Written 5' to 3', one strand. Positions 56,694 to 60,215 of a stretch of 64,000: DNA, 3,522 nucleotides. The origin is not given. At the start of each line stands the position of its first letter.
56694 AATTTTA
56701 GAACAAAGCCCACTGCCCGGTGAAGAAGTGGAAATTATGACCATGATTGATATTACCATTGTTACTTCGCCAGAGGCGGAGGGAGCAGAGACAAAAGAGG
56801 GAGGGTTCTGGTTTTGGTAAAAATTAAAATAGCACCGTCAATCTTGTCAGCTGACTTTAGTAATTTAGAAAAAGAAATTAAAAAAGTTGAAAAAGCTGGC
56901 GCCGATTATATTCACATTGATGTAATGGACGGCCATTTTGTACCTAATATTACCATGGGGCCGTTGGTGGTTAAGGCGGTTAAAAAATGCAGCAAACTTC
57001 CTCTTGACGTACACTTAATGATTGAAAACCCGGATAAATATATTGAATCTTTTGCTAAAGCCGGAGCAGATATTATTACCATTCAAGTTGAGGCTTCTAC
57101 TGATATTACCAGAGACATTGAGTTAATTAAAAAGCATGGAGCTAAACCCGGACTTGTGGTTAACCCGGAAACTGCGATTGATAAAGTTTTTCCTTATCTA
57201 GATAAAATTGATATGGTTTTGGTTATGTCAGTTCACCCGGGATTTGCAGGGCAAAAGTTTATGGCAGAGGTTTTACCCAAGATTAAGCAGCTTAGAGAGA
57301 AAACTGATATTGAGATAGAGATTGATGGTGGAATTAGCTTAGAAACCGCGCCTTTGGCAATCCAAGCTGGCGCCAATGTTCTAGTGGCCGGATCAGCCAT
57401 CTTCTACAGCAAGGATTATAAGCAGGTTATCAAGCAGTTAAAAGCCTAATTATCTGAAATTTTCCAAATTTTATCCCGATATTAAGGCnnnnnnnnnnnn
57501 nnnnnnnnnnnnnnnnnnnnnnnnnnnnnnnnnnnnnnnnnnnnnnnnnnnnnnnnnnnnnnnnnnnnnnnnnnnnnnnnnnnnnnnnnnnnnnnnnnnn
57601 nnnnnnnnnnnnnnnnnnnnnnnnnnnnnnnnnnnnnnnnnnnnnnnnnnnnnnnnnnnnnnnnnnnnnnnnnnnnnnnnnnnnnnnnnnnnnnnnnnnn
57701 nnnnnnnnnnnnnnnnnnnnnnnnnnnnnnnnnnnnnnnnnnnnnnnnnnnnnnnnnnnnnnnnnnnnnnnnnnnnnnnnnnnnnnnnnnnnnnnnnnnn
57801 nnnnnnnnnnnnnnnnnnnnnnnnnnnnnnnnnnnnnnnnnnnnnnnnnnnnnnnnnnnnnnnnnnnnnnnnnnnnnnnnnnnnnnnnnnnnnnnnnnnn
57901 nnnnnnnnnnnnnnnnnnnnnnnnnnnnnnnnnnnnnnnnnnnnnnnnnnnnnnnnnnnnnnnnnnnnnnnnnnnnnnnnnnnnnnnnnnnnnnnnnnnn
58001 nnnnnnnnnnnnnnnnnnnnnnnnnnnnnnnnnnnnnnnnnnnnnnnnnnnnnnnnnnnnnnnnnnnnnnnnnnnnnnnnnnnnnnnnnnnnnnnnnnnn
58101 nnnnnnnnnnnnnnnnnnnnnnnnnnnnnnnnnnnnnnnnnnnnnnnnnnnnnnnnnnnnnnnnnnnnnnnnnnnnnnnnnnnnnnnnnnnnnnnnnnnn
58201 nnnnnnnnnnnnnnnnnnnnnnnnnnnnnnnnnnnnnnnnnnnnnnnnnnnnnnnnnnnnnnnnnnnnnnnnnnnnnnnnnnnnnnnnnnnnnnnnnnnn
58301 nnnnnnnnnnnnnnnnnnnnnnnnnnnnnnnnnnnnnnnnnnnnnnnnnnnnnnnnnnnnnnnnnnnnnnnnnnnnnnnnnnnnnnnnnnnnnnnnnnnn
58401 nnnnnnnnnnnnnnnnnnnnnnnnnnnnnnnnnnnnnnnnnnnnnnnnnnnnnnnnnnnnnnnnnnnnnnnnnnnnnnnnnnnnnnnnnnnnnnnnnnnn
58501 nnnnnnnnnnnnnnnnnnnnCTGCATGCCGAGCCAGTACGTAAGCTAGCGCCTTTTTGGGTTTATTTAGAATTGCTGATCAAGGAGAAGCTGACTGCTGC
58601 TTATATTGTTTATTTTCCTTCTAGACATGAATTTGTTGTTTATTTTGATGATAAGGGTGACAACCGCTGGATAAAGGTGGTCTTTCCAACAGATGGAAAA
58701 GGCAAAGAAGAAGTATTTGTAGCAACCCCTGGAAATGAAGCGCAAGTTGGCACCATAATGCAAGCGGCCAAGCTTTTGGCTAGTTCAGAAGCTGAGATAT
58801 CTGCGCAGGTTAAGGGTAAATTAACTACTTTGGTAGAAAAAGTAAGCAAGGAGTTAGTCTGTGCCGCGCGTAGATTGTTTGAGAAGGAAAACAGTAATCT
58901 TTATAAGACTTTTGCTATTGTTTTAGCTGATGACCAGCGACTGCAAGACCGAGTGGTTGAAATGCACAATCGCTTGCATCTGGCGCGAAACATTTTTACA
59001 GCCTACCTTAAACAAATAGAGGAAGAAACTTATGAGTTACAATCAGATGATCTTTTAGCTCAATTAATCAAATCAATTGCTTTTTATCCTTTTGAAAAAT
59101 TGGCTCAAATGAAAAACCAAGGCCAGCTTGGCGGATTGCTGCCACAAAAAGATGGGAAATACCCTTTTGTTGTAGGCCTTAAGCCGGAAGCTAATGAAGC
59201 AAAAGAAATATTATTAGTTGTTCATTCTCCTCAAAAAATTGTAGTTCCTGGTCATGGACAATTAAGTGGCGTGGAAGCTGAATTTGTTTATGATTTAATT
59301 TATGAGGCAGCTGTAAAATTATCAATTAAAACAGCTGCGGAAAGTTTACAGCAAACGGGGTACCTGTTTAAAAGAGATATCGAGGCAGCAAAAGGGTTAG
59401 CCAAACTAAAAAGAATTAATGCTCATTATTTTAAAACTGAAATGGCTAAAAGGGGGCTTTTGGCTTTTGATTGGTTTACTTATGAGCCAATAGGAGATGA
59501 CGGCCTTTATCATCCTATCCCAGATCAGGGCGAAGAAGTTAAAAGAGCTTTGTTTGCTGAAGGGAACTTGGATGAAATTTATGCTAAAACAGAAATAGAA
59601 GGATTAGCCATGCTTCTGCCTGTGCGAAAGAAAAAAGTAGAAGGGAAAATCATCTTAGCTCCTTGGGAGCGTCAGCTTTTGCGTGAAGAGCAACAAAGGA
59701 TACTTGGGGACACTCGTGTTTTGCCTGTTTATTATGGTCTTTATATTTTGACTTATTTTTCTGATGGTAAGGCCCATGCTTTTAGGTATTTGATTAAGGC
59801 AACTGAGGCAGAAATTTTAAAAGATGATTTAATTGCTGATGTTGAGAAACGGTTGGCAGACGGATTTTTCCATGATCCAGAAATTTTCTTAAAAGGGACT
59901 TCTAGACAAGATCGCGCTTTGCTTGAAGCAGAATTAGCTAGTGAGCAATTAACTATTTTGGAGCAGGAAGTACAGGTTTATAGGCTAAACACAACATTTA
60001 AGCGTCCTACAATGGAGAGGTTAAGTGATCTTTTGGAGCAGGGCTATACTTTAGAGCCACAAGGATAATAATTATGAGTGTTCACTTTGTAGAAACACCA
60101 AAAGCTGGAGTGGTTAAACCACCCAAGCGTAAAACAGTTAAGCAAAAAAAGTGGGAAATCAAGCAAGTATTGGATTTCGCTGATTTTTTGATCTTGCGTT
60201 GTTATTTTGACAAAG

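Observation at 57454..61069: Second copy of the large-orphan module: leaderless 859-aa protein coupled to a TPR protein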

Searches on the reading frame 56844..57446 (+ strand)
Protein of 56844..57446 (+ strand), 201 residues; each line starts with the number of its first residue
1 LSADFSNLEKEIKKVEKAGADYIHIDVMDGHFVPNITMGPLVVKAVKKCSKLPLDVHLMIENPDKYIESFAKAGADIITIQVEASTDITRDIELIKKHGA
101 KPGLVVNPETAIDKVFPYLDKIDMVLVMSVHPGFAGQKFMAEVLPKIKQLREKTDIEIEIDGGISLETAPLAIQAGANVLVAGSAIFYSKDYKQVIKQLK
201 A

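Call 35: find_related_loci(query=window:56844-57446:+, collection=genome_contigs, flank=10000)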
Query window:56844-57446:+ (201 aa) in genome_contigs; peptide patterns used: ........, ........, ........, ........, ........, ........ (x = any residue, [..] = any of these).
599 stretches matched a pattern (row limit reached: there are more); 579 encode a relative of the query (tblastn E <= 1e-3); the best 80 are kept; 80 distinct loci.
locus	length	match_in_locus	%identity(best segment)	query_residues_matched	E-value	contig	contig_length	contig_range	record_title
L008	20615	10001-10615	72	1-200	6e-98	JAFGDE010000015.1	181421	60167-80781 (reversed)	MAG: Candidatus Saganbacteria bacterium isolate Zod_Metabat.1157 k87_6705863, whole genome shotgun sequence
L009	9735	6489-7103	73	1-200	9e-97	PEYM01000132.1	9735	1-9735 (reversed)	MAG: Candidatus Saganbacteria bacterium CG08_land_8_20_14_0_20_45_16 CG08_land_8_20_14_0.20_scaffold_4915_c, whole genom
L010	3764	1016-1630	70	1-200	3e-96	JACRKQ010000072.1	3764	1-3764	MAG: Candidatus Saganbacteria bacterium isolate NC_groundwater_1859_Pr3_B-0.1um_46_99 SR-2_scaffold_141_2717944, whole g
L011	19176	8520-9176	66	1-201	7e-90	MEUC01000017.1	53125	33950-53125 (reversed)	MAG: candidate division WOR-1 bacterium RIFOXYB2_FULL_42_35 rifoxyb2_full_scaffold_224, whole genome shotgun sequence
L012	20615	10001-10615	68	1-200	3e-87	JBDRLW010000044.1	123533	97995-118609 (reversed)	MAG: bacterium isolate MEGAHIT-group-1.8 k141_7915923, whole genome shotgun sequence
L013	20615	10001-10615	64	1-200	4e-84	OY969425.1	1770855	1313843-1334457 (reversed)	MAG: uncultured bacterium isolate MFD03726.bin.c.3 genome assembly, chromosome: 1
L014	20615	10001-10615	60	1-200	6e-80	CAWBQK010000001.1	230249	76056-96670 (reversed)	MAG: Candidatus Latescibacteria bacterium isolate MFD03804.bin.2.152 genome assembly, contig: contig_12943, whole genome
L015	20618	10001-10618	61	1-201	7e-80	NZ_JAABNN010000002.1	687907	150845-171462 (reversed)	Bacillus sp. USDA818B3_A NODE_2_length_687907_cov_97.122250, whole genome shotgun sequence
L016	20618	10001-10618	60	1-201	2e-79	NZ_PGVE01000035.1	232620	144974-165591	Neobacillus cucumis strain V32-6 contig_21, whole genome shotgun sequence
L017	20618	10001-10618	59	1-201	4e-79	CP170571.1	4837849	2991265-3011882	Bacillus toyonensis strain GXUN31-2 chromosome, complete genome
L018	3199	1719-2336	60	1-201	8e-80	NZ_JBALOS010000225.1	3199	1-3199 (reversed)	Neobacillus drentensis strain JJ1551 JJ-1551_contig_231, whole genome shotgun sequence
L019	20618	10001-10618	61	1-201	8e-79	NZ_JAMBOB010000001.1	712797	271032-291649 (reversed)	Neobacillus niacini strain MER TA 87 NODE_1_, whole genome shotgun sequence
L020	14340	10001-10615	59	1-200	2e-78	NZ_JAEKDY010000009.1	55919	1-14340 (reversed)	Heyndrickxia sporothermodurans strain DSM 10599 NODE_9_length_55919_cov_26.8455, whole genome shotgun sequence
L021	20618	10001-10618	60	1-201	1e-78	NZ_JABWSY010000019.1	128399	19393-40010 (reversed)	Bacillus sp. EB106-08-02-XG196 NODE_19_length_128399_cov_95.206644, whole genome shotgun sequence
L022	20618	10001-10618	58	1-201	3e-78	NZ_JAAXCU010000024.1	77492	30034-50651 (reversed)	Bacillus sp. RO2 24, whole genome shotgun sequence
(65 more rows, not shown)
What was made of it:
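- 56844..57449 (+): rpe (ribulose-phosphate 3-epimerase), the upstream flank. It is the last gene of the conserved stk-PASTA-rpe cluster. 72-73% identity to Saganbacteria MAGs (call 35).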

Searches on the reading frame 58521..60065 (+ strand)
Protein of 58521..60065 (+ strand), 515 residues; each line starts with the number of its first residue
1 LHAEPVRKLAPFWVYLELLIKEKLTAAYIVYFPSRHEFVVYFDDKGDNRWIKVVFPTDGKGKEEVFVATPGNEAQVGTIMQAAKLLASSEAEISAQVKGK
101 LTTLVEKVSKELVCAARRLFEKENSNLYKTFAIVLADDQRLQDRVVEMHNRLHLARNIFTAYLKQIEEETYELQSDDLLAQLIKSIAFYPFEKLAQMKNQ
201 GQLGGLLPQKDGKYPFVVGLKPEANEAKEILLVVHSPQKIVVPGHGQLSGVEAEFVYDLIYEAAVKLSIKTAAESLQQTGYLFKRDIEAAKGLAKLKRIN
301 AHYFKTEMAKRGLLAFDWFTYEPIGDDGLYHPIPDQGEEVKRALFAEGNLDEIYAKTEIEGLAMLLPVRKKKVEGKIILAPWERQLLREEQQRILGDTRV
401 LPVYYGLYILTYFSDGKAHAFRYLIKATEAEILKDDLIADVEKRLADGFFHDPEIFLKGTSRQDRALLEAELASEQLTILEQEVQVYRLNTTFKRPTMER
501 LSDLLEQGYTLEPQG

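Call 71: predict_structure(alignment_id=A3)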
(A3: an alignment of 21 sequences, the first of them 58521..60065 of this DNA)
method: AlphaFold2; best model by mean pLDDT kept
length: 515 residues; sequences in the alignment: 21
mean_pLDDT: 80.9   pTM: 0.70
mean pLDDT of the five models: 80.9, 80.9, 78.2, 77.4, 75.8
residues with pLDDT >= 90: 184; 70-90: 232; 50-70: 72; < 50: 27
segments of 3 or more residues with pLDDT < 50: 87-90, 271-289
pLDDT, mean of each block of 10 residues (from residue 1): 62 72 68 79 65 74 63 55 51 62 72 80 91 87 86 90 89 88 93 78 67 90 86 91 90 92 86 32 32 81 88 94 92 93 91 89 84 80 91 90 89 86 87 89 92 83 88 92 91 92 93 78
secondary structure, 60 per line:
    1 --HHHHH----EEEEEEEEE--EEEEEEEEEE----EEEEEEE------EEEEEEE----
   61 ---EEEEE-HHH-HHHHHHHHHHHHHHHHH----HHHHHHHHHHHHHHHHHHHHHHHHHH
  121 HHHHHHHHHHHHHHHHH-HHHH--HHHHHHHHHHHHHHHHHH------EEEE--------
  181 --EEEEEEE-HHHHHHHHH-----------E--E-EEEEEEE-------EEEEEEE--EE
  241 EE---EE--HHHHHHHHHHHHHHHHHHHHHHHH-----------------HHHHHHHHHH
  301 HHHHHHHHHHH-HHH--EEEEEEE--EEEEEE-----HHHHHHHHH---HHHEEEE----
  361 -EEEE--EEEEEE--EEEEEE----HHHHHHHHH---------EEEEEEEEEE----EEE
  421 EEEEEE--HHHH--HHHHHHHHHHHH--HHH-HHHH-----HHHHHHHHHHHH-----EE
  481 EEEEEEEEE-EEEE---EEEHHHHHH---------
elements in order: H3-7 E12-20 E23-32 E37-43 E50-56 E64-68 H74-90 H95-137 H139-142 H145-162 E169-172 E183-189 H191-199 E216-222 E230-236 E239-242 H250-273 H291-311 E318-324 E327-332 H338-346 E353-356 E362-365 E368-373 E376-381 H386-394 E404-413 E418-426 H429-432 H435-446 H453-456 H462-473 E479-489 E491-494 E498-500 H501-506
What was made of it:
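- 57489..60068 (+): Gene for the 859-aa orphan protein (856 aa if translation starts at ATG 57498). Residues 1-345 form an all-helical TPR-like solenoid. Residues 346-859 form alpha/beta domains with a long helical hairpin (439-506) and a disordered loop (619-633). Residues 640-856 are the most conserved part of the family. C-terminal model pLDDT 80.9, pTM 0.70 (call 71).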

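Call 73: fold_search(model_id=the predicted structure, library=pdb)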
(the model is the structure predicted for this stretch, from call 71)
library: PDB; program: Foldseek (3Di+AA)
matches with E <= 10: 195; with E <= 0.001: 0
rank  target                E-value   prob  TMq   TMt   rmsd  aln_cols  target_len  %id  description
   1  8aaf_a                3.6e-01  0.06  0.13  0.09  45.2       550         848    9  Yeast RQC complex in state G (released 2023-03-08)
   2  9b85_N                5.4e-01  0.33  0.09  0.14  15.6       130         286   10  Cryo-EM structure of human dynactin complex bound to Chlamydia effector Dre1 (released 2025-04-16)
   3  7bsi_a                6.9e-01  0.04  0.08  0.11  25.9       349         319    9  Epstein-Barr virus, one asymmetric unit structure of the icosahedral tegumented capsid (released 2020-09-30)
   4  7ds8_A                7.3e-01  0.23  0.08  0.14  15.3       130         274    8  Crystal structure of actin capping protein in complex with twinflin-1/CD2AP CPI chimera peptide (CDN-TWC) (released 2021-03-03)
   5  7ds6_A                7.7e-01  0.18  0.07  0.12  15.5       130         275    8  Crystal structure of actin capping protein in complex with twinflin-1/CD2AP CPI chimera peptide (TWN-CDC) (released 2021-03-03)
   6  7as8_0                8.5e-01  0.02  0.07  0.06  33.1       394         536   11  Bacillus subtilis ribosome quality control complex state B. Ribosomal 50S subunit with P-tRNA, RqcH, and RqcP/YabO (released 2020-12-09)
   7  4hgz_B                9.4e-01  0.25  0.07  0.15  15.0        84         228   11  Structure of the CcbJ Methyltransferase from Streptomyces caelestis (released 2013-10-30)
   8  4hgy_C                1.1e+00  0.14  0.07  0.13  15.2        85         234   13  Structure of the CcbJ Methyltransferase from Streptomyces caelestis (released 2013-10-30)
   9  1unn_C                1.1e+00  0.07  0.08  0.22   9.9       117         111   19  Complex of beta-clamp processivity factor and little finger domain of PolIV (released 2003-11-06)
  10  4hgy_E                1.2e+00  0.13  0.07  0.13  15.2        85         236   13  Structure of the CcbJ Methyltransferase from Streptomyces caelestis (released 2013-10-30)
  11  4e5x_G                1.3e+00  0.25  0.07  0.27   6.7        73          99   12  Crystal structure of a complex between the human adenovirus type 2 E3-19K protein and MHC class I molecule HLA-A2/Tax (released 2012-10-10)
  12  3k44_A                1.3e+00  0.06  0.07  0.20  24.7       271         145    4  Crystal Structure of Drosophila melanogaster Pur-alpha (released 2009-10-27)
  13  6hxv_B                1.4e+00  0.09  0.08  0.24  25.0       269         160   10  Crystal structure of the head and coiled-coil domains of zebrafish CCDC61 (F129E/D130A) (released 2020-04-29)
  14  8v49_B                1.4e+00  0.04  0.08  0.09  16.9       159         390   17  CryoEM structure of AriA (E393Q) sensory subunit (released 2024-06-26)
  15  6b43_5                1.4e+00  0.02  0.08  0.11  25.8       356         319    8  CryoEM structure and atomic model of the Kaposi's sarcoma-associated herpesvirus capsid (released 2017-11-08)
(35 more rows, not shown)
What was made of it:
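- Low-probability Foldseek hits of the C-terminal part include WGR, Pur-alpha, the Pol IV little finger and RqcH (call 73). All those Foldseek hits have E>0.3 and probability at or below 0.33 (call 73).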

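Call 75: fold_search(model_id=the predicted structure, library=viral)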
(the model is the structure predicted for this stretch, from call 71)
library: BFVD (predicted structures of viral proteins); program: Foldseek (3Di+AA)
matches with E <= 10: 701; with E <= 0.001: 0
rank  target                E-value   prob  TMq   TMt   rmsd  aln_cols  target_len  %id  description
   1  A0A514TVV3            2.6e-02  0.38  0.10  0.17  21.5       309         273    8  Uncharacterized protein [Aeromonas phage D3]
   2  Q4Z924                4.5e-02  0.21  0.08  0.16  20.8       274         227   10  ORF053 [Staphylococcus phage Twort (strain DSM 17442 / HER 48)]
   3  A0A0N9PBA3            6.4e-02  0.20  0.09  0.18  28.5       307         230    9  (no name in the UniProt tables at hand)
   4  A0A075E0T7            7.5e-02  0.14  0.10  0.10  20.6       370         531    6  Uncharacterized protein [Dickeya phage RC-2014]
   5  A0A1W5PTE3            8.3e-02  0.97  0.12  0.30  19.5       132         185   16  (no name in the UniProt tables at hand)
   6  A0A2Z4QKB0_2          1.1e-01  0.11  0.11  0.06  22.6       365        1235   12  Genome polyprotein (Fragment) [Sclerotinia sclerotiorum endornavirus 2-A]
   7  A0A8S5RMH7            1.2e-01  0.38  0.09  0.26  14.9       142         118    8  Uncharacterized protein [virus sp. ctviY17]
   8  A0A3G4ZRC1            1.2e-01  0.16  0.10  0.12  17.9       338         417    7  Uncharacterized protein [Dasosvirus sp.]
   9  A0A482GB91            1.3e-01  0.08  0.11  0.10  26.4       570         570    7  (no name in the UniProt tables at hand)
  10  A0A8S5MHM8            1.4e-01  0.91  0.10  0.41  12.7        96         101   14  Uncharacterized protein [Siphoviridae sp. ctvyM23]
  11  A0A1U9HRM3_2          1.4e-01  0.06  0.09  0.04  24.2       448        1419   10  (no name in the UniProt tables at hand)
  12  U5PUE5                1.7e-01  0.35  0.10  0.25  10.8       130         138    6  Uncharacterized protein [Bacillus phage Grass]
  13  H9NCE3                1.8e-01  0.35  0.09  0.06  21.7       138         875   16  (no name in the UniProt tables at hand)
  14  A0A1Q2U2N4            2.1e-01  0.15  0.10  0.19  19.1       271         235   11  Uncharacterized protein [Vibrio phage pTD1]
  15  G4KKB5                2.1e-01  0.10  0.11  0.16  24.1       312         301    9  (no name in the UniProt tables at hand)
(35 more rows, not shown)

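Call 76: search_solved_structures(query=A3, max_evalue=10)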
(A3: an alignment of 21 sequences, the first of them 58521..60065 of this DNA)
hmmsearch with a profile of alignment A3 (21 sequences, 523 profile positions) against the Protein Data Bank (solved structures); distinct sequences matched with E-value up to 10: 1.
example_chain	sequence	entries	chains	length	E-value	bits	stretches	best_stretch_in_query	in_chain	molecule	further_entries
8e1e_A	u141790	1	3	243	0.16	13.9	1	66-144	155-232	SG122_C3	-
